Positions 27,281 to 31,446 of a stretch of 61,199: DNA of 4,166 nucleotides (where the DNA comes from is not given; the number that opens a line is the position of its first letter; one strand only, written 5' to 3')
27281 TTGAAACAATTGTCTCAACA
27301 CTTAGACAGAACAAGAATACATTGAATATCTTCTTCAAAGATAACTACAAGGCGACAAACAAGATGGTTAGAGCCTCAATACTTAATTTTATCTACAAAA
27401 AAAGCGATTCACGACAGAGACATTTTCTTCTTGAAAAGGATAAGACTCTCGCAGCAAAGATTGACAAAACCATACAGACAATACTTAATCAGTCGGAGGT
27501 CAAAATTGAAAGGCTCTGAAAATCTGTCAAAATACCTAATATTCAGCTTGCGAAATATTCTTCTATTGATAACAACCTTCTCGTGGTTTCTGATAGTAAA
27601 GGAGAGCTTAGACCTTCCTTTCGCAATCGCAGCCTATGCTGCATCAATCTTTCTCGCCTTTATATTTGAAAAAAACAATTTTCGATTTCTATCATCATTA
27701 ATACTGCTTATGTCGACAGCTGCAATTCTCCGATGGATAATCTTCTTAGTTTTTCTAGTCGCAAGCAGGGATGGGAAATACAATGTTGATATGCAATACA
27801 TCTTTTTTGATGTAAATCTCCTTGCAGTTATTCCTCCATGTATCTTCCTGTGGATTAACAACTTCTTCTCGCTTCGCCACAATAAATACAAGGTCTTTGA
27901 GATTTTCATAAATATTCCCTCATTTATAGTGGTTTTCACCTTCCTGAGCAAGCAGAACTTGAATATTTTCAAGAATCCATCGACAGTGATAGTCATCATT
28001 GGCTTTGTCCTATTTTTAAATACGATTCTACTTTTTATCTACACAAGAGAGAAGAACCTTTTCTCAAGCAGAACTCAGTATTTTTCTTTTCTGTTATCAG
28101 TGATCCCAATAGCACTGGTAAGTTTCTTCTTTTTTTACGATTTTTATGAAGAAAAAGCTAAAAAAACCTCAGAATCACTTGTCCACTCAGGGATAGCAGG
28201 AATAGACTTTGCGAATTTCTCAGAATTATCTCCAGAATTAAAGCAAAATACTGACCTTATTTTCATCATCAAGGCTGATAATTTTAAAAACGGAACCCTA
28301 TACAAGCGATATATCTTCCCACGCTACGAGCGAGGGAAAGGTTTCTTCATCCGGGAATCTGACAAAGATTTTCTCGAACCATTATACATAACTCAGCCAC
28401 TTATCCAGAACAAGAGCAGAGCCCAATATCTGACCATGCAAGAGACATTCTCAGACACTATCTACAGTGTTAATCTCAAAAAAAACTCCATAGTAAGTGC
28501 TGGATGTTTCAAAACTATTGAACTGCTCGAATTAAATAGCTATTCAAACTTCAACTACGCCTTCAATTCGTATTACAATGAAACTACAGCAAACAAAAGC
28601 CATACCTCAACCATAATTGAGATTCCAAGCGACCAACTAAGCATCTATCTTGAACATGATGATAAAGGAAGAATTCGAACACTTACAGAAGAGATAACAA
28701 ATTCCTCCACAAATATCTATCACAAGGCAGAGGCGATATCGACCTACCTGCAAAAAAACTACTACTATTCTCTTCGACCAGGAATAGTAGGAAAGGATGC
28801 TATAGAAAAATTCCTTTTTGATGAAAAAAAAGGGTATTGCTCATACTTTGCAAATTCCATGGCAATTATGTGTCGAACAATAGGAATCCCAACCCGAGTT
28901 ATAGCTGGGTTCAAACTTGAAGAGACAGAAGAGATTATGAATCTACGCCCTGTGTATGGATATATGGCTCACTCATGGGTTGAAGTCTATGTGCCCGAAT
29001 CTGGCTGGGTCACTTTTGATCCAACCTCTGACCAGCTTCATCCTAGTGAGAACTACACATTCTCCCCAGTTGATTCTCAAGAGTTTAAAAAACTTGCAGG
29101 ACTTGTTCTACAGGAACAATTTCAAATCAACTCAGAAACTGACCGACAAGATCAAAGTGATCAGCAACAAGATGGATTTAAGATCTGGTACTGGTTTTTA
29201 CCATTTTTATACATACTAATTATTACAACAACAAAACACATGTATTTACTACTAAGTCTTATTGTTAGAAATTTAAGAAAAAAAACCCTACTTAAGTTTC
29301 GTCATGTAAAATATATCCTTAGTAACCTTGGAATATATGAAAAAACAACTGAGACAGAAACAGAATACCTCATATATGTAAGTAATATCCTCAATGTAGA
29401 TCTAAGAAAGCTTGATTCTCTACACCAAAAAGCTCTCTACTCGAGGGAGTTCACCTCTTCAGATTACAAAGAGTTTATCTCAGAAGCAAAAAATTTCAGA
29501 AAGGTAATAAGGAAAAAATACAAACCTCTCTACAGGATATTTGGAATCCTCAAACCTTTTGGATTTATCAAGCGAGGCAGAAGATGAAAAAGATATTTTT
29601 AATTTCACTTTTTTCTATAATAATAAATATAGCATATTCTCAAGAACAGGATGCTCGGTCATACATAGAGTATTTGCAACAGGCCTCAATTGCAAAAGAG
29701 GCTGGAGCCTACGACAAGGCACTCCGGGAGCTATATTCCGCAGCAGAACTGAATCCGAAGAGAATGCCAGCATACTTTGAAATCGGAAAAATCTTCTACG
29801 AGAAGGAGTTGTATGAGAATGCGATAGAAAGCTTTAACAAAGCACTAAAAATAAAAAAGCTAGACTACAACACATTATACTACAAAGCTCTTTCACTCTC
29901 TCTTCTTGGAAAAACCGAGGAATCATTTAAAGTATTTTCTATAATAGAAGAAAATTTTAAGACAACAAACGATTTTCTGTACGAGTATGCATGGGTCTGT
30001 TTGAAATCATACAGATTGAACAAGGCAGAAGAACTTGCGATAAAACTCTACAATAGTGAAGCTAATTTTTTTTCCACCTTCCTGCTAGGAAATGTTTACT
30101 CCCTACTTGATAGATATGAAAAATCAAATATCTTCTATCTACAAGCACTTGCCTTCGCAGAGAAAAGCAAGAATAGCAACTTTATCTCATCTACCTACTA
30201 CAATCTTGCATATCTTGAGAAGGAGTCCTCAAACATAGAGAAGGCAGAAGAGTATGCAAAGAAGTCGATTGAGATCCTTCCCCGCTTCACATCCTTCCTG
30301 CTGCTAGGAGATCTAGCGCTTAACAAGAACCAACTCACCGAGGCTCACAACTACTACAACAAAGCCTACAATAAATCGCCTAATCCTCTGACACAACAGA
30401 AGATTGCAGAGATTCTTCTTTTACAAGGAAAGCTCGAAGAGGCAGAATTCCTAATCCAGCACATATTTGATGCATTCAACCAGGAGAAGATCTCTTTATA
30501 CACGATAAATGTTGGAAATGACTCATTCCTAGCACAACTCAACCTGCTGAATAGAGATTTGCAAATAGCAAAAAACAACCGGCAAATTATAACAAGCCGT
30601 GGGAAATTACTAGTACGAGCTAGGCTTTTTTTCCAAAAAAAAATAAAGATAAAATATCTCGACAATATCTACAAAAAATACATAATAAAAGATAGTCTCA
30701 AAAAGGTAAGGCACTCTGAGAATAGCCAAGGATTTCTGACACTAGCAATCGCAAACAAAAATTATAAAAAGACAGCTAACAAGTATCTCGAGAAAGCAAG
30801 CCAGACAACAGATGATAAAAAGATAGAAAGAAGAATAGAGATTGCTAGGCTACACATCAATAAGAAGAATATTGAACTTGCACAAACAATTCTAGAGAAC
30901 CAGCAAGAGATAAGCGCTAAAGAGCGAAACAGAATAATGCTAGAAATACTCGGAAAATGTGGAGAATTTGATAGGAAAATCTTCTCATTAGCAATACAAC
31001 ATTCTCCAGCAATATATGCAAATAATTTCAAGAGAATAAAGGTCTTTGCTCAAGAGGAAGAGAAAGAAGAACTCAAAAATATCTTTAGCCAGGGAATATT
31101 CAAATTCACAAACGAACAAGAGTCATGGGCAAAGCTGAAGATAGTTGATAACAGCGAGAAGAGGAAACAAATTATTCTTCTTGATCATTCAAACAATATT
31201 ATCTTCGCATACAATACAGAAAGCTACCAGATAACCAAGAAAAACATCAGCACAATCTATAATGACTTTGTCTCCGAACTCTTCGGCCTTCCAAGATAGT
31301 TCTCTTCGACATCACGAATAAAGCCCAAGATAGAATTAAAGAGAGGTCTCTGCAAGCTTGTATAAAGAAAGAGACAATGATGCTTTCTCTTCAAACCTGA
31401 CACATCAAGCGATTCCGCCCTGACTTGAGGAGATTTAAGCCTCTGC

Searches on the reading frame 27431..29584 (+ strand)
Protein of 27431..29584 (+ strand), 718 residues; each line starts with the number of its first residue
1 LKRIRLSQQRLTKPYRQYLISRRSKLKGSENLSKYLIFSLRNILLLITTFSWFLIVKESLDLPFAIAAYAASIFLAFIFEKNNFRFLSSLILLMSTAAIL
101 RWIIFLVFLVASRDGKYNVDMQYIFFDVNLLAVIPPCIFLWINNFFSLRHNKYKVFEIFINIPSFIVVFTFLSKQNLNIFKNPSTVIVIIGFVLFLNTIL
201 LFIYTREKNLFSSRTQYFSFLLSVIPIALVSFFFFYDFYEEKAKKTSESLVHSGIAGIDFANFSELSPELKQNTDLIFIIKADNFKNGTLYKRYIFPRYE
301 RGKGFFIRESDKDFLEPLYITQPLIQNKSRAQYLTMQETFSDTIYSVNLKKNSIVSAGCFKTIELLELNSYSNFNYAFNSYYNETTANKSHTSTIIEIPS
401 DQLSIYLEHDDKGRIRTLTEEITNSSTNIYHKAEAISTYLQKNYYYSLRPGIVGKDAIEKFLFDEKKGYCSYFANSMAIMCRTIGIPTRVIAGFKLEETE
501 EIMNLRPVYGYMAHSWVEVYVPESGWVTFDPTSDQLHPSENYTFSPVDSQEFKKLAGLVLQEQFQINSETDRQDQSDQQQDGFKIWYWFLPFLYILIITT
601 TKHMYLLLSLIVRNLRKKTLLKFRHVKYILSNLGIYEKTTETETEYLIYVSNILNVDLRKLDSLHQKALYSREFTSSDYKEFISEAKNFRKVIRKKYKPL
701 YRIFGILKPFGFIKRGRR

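Call 41: search_protein_families(library=pfam, proteins=[window:27431-29584:+], max_evalue=0.001)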
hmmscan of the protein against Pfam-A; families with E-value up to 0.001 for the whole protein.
window:27431-29584:+ (718 aa): 1 family
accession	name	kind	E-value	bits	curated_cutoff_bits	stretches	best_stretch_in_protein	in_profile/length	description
PF01841.26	Transglut_core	-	1.8e-27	96.2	23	1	416-531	1-108/108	Transglutaminase-like superfamily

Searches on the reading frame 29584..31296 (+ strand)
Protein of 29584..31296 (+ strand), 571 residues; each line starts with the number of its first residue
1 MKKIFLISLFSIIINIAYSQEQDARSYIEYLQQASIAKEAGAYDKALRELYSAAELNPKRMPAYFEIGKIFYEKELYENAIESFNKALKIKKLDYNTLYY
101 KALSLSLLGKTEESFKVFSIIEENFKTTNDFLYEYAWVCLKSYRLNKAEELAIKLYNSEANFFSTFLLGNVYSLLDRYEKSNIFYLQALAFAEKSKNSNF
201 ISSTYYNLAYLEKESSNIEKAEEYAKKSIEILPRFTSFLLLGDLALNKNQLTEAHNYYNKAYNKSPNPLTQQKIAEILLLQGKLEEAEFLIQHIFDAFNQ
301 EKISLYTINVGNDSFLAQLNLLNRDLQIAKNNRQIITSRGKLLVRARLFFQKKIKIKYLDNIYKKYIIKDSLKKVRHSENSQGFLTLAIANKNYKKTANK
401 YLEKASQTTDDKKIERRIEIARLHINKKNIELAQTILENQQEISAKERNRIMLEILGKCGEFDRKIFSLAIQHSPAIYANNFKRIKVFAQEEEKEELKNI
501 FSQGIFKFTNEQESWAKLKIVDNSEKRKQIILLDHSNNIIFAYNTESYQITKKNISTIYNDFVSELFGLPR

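Call 41: search_protein_families(library=pfam, proteins=[window:29584-31296:+], max_evalue=0.001)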
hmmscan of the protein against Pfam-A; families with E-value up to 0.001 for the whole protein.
window:29584-31296:+ (571 aa): 14 families
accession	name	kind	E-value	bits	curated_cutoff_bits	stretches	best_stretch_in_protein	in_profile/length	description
PF13424.12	TPR_12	-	1.3e-14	54.6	30.1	1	167-232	8-75/77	Tetratricopeptide repeat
PF07719.23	TPR_2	-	1.5e-14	53.3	27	0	63-91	3-31/34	Tetratricopeptide repeat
PF00515.34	TPR_1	-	3.3e-13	49.3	27.8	1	63-91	3-31/34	Tetratricopeptide repeat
PF13181.12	TPR_8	-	1.8e-12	46.8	25.7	1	63-91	3-31/34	Tetratricopeptide repeat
PF14559.12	TPR_19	-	1.4e-09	38.6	25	0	249-300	5-57/68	Tetratricopeptide repeat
PF13432.12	TPR_16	-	5.4e-09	36.8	32.7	1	31-90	1-60/65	Tetratricopeptide repeat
PF13428.12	TPR_14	-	1e-06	29.2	23.5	0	30-69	4-43/44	Tetratricopeptide repeat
PF17874.7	TPR_MalT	-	1.8e-06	27.9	45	0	165-327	43-219/336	MalT-like TPR region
PF13414.12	TPR_11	-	7.5e-05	22.8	26.8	0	68-100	1-33/42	TPR repeat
PF13431.12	TPR_17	-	8.3e-05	23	24.4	0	84-113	2-31/34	Tetratricopeptide repeat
PF13174.12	TPR_6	-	0.00016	22.5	26.3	0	63-89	2-28/33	Tetratricopeptide repeat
PF25064.1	ARM_TT21_5th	-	0.00022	21.9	27.8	0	239-301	5-68/117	TT21 fifth ARM repeats domain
PF23914.1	TPR_CcmH_CycH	-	0.00032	21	42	0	238-285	53-101/158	Cytochrome c-type biogenesis protein H TPR domain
PF11846.14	Wzy_C_2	-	0.00077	19.9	28.5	0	238-302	116-180/191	Virulence factor membrane-bound polymerase, C-terminal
